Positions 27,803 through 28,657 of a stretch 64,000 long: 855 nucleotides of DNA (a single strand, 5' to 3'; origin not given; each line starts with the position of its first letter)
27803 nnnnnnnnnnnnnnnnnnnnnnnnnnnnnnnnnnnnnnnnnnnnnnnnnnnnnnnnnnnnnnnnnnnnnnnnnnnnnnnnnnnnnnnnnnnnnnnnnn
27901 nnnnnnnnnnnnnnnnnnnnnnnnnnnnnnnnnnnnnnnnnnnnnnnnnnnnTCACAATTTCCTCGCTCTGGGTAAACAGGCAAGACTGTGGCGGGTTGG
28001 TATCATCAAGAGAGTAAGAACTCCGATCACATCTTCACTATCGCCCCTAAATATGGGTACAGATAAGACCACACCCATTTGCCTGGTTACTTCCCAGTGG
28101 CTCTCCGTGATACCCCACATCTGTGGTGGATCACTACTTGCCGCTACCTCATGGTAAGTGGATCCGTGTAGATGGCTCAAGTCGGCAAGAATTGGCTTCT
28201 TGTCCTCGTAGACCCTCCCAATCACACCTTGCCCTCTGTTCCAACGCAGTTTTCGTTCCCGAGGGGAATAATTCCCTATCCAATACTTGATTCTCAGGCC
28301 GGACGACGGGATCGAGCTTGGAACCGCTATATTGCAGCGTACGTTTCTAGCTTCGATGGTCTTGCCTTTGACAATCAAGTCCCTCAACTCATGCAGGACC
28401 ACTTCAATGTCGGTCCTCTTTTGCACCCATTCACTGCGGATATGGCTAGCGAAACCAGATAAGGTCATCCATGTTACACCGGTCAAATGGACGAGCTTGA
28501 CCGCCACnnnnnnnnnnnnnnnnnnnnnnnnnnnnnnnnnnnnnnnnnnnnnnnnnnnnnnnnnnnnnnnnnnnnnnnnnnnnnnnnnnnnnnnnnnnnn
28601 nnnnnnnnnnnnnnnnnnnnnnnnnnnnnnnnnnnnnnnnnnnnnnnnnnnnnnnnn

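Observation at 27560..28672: AT-richer two-gene islet (GAF-domain protein plus 66-aa partner) wedged between the 3' ends of tRNA-Ala and tRNA-Sec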

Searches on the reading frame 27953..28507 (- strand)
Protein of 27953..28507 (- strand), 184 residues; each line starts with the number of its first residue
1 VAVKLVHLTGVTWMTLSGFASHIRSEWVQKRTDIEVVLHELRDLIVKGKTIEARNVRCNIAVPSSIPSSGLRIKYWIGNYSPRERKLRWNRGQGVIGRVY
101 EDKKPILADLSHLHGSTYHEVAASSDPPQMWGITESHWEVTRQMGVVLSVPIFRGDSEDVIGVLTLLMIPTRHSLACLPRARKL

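Call 5: search_protein_families(library=pfam, proteins=[window:27953-28507:-], max_evalue=10)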
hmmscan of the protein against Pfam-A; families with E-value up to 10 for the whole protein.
window:27953-28507:- (184 aa): 1 family
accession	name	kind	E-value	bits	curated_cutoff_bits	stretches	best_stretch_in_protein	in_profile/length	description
PF13185.12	GAF_2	-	0.022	15.4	28.6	1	91-166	52-108/136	GAF domain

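Call 6: search_protein_families(library=padloc, proteins=[window:27953-28507:-], max_evalue=10)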
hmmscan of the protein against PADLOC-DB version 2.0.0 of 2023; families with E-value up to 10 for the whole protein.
window:27953-28507:- (184 aa): 0 families

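Call 7: search_protein_families(library=ncbifam, proteins=[window:27953-28507:-], max_evalue=10)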
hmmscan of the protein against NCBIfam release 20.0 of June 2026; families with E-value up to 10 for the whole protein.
window:27953-28507:- (184 aa): 1 family
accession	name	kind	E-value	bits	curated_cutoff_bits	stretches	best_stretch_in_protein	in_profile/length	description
NF041673.1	transregRamA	equivalog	0.0066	15.6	500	1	67-148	36-117/280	acetate metabolism transcriptional regulator RamA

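Call 8: search_protein_families(library=phrogs, proteins=[window:27953-28507:-], max_evalue=10)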
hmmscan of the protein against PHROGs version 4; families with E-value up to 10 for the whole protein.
window:27953-28507:- (184 aa): 3 families
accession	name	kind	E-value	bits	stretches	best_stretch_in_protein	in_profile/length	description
phrog_34843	-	unknown function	0.22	13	1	35-89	28-83/96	-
phrog_29116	-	unknown function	0.29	12.4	1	20-55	40-76/92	-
phrog_21116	-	unknown function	0.31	12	1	35-54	25-44/47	-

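Call 9: find_homologous_proteins(query=window:27953-28507:-, max_evalue=0.001)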
Query window:27953-28507:- (184 aa): 3 proteins with E <= 0.001 among 60 candidates.
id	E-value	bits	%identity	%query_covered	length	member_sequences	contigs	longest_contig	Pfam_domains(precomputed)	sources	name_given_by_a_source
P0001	7.7e-109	379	99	93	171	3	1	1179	-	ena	-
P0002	8.2e-48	180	51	95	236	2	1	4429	-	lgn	-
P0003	1.3e-44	170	50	90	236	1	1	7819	-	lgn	-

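Call 12: find_encoding_contigs(protein=P0002, flank=10000)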
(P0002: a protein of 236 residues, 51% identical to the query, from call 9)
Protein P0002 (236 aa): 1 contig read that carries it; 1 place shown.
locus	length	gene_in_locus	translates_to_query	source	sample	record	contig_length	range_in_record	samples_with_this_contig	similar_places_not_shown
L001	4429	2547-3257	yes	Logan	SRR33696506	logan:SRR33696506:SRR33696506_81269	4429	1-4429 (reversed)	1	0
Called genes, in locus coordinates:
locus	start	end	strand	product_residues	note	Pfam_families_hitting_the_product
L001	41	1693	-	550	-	PF16949:ABC_tran_2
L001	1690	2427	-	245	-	PF00005:ABC_tran, PF13304:AAA_21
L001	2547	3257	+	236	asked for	-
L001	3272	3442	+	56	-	-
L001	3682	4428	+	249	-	?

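Call 13: find_encoding_contigs(protein=P0003, flank=10000)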
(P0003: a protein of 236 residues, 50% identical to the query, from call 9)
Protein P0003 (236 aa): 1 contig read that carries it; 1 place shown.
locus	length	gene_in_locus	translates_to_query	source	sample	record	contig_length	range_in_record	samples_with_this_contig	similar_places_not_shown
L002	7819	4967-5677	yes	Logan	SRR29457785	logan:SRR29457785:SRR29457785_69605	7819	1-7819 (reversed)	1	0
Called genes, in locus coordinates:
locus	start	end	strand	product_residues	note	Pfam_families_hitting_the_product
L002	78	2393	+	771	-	PF13802:Gal_mutarotas_2, PF01055:Glyco_hydro_31_2nd, PF21365:Glyco_hydro_31_3rd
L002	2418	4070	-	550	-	PF16949:ABC_tran_2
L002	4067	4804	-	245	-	PF00005:ABC_tran, PF13304:AAA_21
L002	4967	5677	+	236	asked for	-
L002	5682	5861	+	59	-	-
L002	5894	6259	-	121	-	PF11964:SpoIIAA-like (weak)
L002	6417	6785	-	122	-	-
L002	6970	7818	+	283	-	?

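Call 14: find_encoding_contigs(protein=P0001, flank=10000)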
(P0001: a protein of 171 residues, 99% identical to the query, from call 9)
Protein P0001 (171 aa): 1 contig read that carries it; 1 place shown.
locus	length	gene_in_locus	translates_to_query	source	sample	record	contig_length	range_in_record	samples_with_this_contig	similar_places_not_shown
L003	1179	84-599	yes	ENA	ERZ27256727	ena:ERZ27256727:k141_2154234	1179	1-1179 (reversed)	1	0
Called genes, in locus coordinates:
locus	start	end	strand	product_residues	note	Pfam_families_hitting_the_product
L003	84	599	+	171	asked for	-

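Call 21: search_protein_families(library=pfam, proteins=[P0002, P0003], max_evalue=10)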
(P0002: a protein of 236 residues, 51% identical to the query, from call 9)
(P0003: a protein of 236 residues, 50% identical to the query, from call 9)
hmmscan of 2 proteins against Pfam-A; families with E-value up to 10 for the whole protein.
P0002 (236 aa): 1 family
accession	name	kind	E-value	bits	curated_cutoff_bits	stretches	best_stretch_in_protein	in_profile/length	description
PF13185.12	GAF_2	-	0.0022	18.6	28.6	1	107-222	37-131/136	GAF domain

P0003 (236 aa): 4 families
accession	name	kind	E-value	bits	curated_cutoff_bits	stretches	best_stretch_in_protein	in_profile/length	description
PF13185.12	GAF_2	-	0.00028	21.5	28.6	1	114-223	44-132/136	GAF domain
PF01590.32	GAF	-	0.0013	19.7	22.4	1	120-223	41-130/133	GAF domain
PF13492.12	GAF_3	-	0.016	16.1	27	1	164-231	67-125/129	GAF domain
PF22231.2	Hera_RBD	-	0.04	14.4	27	1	121-144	28-53/74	DEAD box helicase Hera, RNA-binding domain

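Call 25: find_homologous_proteins(query=A1, max_evalue=0.01)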
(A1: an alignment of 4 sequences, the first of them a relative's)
Query A1 (4 sequences) (236 aa, profile of the alignment): 7 proteins with E <= 0.01 among 8000 candidates.
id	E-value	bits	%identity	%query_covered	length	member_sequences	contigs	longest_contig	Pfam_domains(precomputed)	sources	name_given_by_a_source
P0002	3.1e-141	486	100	100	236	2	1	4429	-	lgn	-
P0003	2.0e-140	484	89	100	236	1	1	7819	-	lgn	-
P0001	8.1e-98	344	54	65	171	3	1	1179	-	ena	-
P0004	3.3e-75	270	52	100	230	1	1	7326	-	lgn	-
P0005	2.3e-71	258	51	96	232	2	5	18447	-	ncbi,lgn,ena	-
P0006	5.5e-71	257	50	100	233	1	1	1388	PF01590.33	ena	-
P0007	3.4e-68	247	51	95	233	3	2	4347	PF01590.33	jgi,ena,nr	nr:MAG: hypothetical protein DIU57_14640 [Pseudomonadota bacterium]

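Call 27: find_encoding_contigs(protein=P0005, flank=10000)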
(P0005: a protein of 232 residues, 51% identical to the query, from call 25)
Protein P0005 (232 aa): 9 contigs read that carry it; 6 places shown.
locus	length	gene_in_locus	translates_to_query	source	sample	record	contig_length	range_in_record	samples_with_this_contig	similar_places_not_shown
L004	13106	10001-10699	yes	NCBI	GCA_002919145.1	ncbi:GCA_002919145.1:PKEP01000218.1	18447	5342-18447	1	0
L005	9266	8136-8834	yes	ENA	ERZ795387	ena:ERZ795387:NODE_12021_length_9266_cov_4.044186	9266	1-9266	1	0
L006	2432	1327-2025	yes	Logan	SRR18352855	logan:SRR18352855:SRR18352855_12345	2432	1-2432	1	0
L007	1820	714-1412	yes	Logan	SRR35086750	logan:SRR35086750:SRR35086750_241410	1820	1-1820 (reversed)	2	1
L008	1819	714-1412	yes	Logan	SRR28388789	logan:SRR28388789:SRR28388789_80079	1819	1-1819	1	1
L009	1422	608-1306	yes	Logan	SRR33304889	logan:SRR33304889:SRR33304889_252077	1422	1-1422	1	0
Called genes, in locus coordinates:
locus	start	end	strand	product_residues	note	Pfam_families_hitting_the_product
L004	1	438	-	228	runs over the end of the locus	-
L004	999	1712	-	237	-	PF00072:Response_reg, PF08281:Sigma70_r4_2, PF00196:GerE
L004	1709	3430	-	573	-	PF02547:Queuosine_synth, PF01590:GAF (weak), PF13492:GAF_3 (weak), PF13185:GAF_2, PF07730:HisKA_3, PF02518:HATPase_c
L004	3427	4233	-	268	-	PF00106:adh_short, PF08659:KR, PF13561:adh_short_C2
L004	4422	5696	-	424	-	PF06980:DUF1302 (faint)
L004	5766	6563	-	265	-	PF07044:DUF1329 (weak), PF17131:TP_0789-like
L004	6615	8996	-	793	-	PF03176:MMPL, PF02460:Patched (faint), PF12349:Sterol-sensing, PF03176:MMPL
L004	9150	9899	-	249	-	-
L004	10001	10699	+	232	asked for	-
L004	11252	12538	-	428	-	PF00709:Adenylsucc_synt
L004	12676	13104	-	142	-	?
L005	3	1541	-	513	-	?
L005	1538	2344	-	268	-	PF00106:adh_short, PF08659:KR, PF13561:adh_short_C2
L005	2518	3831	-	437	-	PF06980:DUF1302 (faint)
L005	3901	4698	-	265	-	PF07044:DUF1329 (weak), PF17131:TP_0789-like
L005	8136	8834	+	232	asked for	-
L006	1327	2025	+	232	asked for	-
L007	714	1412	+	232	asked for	-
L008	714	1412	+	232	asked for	-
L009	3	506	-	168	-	?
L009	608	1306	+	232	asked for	-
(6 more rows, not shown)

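Call 28: find_encoding_contigs(protein=P0004, flank=10000)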
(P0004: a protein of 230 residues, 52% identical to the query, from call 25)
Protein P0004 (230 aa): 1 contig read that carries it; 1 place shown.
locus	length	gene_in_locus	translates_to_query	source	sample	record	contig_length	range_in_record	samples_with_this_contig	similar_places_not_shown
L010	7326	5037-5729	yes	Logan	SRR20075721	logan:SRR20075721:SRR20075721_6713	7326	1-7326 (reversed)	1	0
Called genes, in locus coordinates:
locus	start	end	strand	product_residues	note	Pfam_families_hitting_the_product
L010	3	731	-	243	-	?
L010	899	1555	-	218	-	PF03372:Exo_endo_phos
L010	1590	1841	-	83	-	-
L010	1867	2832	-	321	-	PF11655:DUF2589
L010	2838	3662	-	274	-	PF27375:AF_0414 (faint)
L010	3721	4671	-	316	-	PF11655:DUF2589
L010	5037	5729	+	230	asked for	-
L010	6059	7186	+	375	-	PF01636:APH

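Call 29: find_encoding_contigs(protein=P0007, flank=10000)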
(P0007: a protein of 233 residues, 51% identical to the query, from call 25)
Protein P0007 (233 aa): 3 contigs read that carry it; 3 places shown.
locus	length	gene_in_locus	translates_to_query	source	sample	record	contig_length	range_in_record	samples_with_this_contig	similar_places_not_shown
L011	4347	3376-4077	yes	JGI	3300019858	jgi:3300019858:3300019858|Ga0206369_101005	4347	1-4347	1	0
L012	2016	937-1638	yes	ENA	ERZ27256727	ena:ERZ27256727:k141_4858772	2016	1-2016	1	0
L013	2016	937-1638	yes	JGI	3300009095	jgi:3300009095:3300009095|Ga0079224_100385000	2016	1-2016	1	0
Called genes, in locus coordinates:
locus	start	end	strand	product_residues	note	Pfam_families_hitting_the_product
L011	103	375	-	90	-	-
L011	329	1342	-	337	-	PF03235:GmrSD_N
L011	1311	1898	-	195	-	-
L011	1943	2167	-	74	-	-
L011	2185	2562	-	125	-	-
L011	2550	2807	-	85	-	-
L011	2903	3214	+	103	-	-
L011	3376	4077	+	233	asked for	PF01590:GAF (weak)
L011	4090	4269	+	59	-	-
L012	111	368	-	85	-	-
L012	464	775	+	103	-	-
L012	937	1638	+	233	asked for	PF01590:GAF (weak)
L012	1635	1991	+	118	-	-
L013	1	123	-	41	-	?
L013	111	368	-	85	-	-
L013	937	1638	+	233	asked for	PF01590:GAF (weak)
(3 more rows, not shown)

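Call 32: search_protein_representatives(alignment_id=A1)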
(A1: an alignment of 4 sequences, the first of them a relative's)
Query: 4 sequences, 236 profile positions. Proteins with E-value up to 0.001 (for the whole library): 103; up to 1e-10: 17; up to 1e-30: 2. The best 103 are listed.
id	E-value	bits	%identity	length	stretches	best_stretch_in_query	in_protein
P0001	2.6e-98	344.3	-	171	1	45-209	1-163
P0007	1.1e-68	247.4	-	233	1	10-230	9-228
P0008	2.3e-23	99.0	-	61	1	33-91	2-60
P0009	2.9e-23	98.7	-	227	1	69-217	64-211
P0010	5.4e-19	84.7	-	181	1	56-185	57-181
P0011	6.4e-16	74.7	-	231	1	59-218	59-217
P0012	1.9e-14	69.8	-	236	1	80-232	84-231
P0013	7.7e-14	67.9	-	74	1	26-81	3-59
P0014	2.5e-13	66.1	-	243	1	37-198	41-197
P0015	8.3e-12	61.2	-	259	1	79-201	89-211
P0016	1.2e-11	60.7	-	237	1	11-200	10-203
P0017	1.6e-11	60.3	-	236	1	38-226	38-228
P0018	3.4e-11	59.2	-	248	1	84-190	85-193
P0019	5.6e-11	58.5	-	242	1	60-201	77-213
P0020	6.2e-11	58.3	-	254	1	81-203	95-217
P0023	1.1e-10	57.5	-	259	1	52-204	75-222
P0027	1.7e-09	53.6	-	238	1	12-204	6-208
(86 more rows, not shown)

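Call 47: find_related_loci(query=A3, collection=genome_contigs, flank=8000)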
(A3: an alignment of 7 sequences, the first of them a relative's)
Query A3 (232 aa) in genome_contigs; peptide patterns used: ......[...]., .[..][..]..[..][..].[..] (x = any residue, [..] = any of these).
36 stretches matched a pattern, but none encodes a relative of the query by tblastn (E <= 1e-3).

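Call 48: find_related_loci(query=A3, collection=viral_contigs, flank=8000)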
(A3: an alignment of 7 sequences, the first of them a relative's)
Query A3 (232 aa) in viral_contigs; peptide patterns used: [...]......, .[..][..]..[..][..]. (x = any residue, [..] = any of these).
100 stretches matched a pattern, but none encodes a relative of the query by tblastn (E <= 1e-3).

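Call 54: predict_structure(alignment_id=A3)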
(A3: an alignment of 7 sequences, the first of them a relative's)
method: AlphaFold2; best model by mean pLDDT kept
length: 232 residues; sequences in the alignment: 7
mean_pLDDT: 73.0   pTM: 0.69
mean pLDDT of the five models: 73.0, 54.7, 53.9, 49.9, 41.5
residues with pLDDT >= 90: 35; 70-90: 105; 50-70: 63; < 50: 29
segments of 3 or more residues with pLDDT < 50: 1-6, 38-40, 42-47, 49-51, 53-55, 230-232
pLDDT, mean of each block of 10 residues (from residue 1): 48 55 63 53 47 52 75 70 65 75 86 89 88 90 86 74 83 89 89 90 69 78 72 47
secondary structure, 60 per line:
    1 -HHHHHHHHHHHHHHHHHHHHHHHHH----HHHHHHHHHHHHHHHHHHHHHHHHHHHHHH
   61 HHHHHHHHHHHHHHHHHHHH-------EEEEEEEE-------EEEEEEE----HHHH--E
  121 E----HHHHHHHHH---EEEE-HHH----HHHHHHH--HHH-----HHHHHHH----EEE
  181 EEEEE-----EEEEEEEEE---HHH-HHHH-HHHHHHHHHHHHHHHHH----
elements in order: H2-26 H31-80 E88-95 E103-109 H114-117 H126-134 E138-141 H150-156 H167-173 E178-185 E191-199 H207-210 H212-228

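Call 59: fold_search(model_id=the predicted structure, library=pdb)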
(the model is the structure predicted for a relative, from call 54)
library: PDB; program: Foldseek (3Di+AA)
matches with E <= 10: 1128; with E <= 0.001: 135
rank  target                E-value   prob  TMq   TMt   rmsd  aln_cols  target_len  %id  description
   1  6izj                  1.9e-06  1.00  0.36  0.57   5.9       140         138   22  Structural characterization of mutated NreA protein in nitrate binding site from Staphylococcus aureus (released 2020-01-22)
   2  4pau                  3.8e-06  1.00  0.37  0.64   4.6       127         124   23  Hypothetical protein SA1058 from S. aureus. (released 2015-05-06)
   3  6izk_A                3.8e-06  1.00  0.39  0.59   5.2       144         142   22  Structural characterization of mutated NreA protein in nitrate binding site from Staphylococcus aureus (released 2020-01-22)
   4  9ncu_A                4.1e-06  1.00  0.39  0.26   5.7       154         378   19  NitrOFF1 "OFF" State (released 2025-09-17)
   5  6pxe_D                4.8e-06  1.00  0.42  0.59   5.7       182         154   11  Crystal structure of the complex between periplasmic domains of antiholin RI and holin T from T4 phage, in P21 (released 2020-06-24)
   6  6pxe_F                5.1e-06  1.00  0.42  0.57   5.9       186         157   12  Crystal structure of the complex between periplasmic domains of antiholin RI and holin T from T4 phage, in P21 (released 2020-06-24)
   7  5w10_D                6.1e-06  1.00  0.34  0.45  11.7       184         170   14  Lcd1 GAF domain in complex with cAMP ligand (released 2017-06-28)
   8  3ksf_A                6.5e-06  1.00  0.42  0.61   5.8       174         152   15  structure of fRMsr of Staphylococcus aureus (reduced form) (released 2010-05-26)
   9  6k2h                  7.8e-06  1.00  0.38  0.60   5.3       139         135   21  structural characterization of mutated NreA protein in nitrate binding site from staphylococcus aureus. (released 2020-03-11)
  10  1mc0                  7.8e-06  1.00  0.39  0.27  14.6       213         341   17  Regulatory Segment of Mouse 3',5'-Cyclic Nucleotide Phosphodiesterase 2A, Containing the GAF A and GAF B Domains (released 2002-10-02)
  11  4g3v_A                8.7e-06  1.00  0.40  0.54   8.0       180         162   14  Crystal structure of A. Aeolicus nlh2 gaf domain in an inactive state (released 2013-05-29)
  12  1ykd_A                9.2e-06  1.00  0.34  0.23  18.6       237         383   14  Crystal Structure of the Tandem GAF Domains from a Cyanobacterial Adenylyl Cyclase: Novel Modes of Ligand-Binding and  (released 2005-02-22)
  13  1f5m_A                9.8e-06  1.00  0.41  0.53  16.2       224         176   11  STRUCTURE OF THE GAF DOMAIN (released 2000-11-10)
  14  5w10_C                1.1e-05  1.00  0.32  0.43  11.9       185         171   16  Lcd1 GAF domain in complex with cAMP ligand (released 2017-06-28)
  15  6psk_T                1.2e-05  1.00  0.41  0.61   5.8       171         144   15  Crystal structure of the complex between periplasmic domains of antiholin RI and holin T from T4 phage, in P6522 (released 2020-06-24)
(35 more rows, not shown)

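Call 71: find_related_loci(query=A3, collection=metagenome_contigs, flank=8000)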
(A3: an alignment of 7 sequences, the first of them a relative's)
Query A3 (232 aa) in metagenome_contigs; peptide patterns used: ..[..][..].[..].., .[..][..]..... (x = any residue, [..] = any of these).
210 stretches matched a pattern; 2 encode a relative of the query (tblastn E <= 1e-3); 2 distinct loci.
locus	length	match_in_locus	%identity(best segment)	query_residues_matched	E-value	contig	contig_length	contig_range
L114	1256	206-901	100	1-232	1e-174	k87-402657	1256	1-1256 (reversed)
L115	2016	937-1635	91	1-232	5e-156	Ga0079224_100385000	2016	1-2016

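Call 72: find_encoding_contigs(protein=P0009, flank=6000, max_places=3)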
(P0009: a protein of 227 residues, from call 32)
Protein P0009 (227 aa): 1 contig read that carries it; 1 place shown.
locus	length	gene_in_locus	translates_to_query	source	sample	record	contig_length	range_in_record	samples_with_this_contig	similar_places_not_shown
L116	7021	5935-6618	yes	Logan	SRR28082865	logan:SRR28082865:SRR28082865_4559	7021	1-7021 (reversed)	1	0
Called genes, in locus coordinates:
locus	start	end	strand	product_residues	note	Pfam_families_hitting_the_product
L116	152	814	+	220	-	-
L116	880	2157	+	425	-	PF01547:SBP_bac_1, PF13416:SBP_bac_8, PF13531:SBP_bac_11 (faint)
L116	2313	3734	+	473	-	PF07221:GlcNAc_2-epim (weak)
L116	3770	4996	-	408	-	PF00291:PALP, PF13291:ACT_4 (faint)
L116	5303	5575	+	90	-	PF08765:Mor (weak)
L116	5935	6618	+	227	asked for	PF01590:GAF (weak)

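Call 74: find_encoding_contigs(protein=P0012, flank=6000, max_places=4)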
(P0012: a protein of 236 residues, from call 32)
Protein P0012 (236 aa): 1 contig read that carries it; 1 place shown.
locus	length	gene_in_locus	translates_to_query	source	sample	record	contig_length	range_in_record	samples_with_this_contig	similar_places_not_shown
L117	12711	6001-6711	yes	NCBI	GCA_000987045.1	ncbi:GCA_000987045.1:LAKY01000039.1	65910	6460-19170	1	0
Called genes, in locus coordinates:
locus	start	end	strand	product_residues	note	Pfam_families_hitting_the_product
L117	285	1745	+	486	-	PF09660:DUF2397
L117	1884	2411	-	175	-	-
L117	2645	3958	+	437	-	PF11796:DUF3323, PF09664:DUF2399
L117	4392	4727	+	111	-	PF14076:DUF4258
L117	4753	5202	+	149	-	PF12728:HTH_17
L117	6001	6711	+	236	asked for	-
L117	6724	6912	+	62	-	-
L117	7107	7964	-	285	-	PF01937:ARMT1-like_dom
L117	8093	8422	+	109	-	PF00196:GerE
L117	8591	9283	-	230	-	PF02604:PhdYeFM_antitox, PF05685:Uma2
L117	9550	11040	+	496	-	PF09660:DUF2397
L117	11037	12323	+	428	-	PF09661:DUF2398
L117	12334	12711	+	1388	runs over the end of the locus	PF13558:SbcC_Walker_B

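Call 75: find_encoding_contigs(protein=P0014, flank=6000, max_places=4)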
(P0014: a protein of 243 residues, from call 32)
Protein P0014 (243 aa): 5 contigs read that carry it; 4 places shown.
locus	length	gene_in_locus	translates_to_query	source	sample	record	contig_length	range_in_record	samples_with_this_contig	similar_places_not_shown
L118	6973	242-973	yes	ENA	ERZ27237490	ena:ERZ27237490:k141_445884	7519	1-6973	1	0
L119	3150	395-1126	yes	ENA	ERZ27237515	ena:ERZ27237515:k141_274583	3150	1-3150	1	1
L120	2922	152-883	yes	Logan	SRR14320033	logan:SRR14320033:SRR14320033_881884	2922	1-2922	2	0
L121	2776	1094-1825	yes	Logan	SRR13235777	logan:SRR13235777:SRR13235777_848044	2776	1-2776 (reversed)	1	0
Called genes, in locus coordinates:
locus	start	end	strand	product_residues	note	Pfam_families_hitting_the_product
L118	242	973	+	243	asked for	-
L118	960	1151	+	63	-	-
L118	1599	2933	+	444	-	-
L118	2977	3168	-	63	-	-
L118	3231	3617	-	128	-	-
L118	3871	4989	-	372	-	PF14659:Phage_int_SAM_3, PF22022:Phage_int_M (faint), PF00589:Phage_integrase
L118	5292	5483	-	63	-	PF12728:HTH_17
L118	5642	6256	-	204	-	-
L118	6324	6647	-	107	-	PF12844:HTH_19 (weak), PF13560:HTH_31, PF01381:HTH_3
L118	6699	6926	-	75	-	-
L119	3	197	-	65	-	?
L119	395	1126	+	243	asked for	-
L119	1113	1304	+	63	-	-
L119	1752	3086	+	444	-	-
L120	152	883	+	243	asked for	-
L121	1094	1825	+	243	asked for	-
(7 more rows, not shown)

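Call 78: find_encoding_contigs(protein=P0017, flank=6000, max_places=4)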
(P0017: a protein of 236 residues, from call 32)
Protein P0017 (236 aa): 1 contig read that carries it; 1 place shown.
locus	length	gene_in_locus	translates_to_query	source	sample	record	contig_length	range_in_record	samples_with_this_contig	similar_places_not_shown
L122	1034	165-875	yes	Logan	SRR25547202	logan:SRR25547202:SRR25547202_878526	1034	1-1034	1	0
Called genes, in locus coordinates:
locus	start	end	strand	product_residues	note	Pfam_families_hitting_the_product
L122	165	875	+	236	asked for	-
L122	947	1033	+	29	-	?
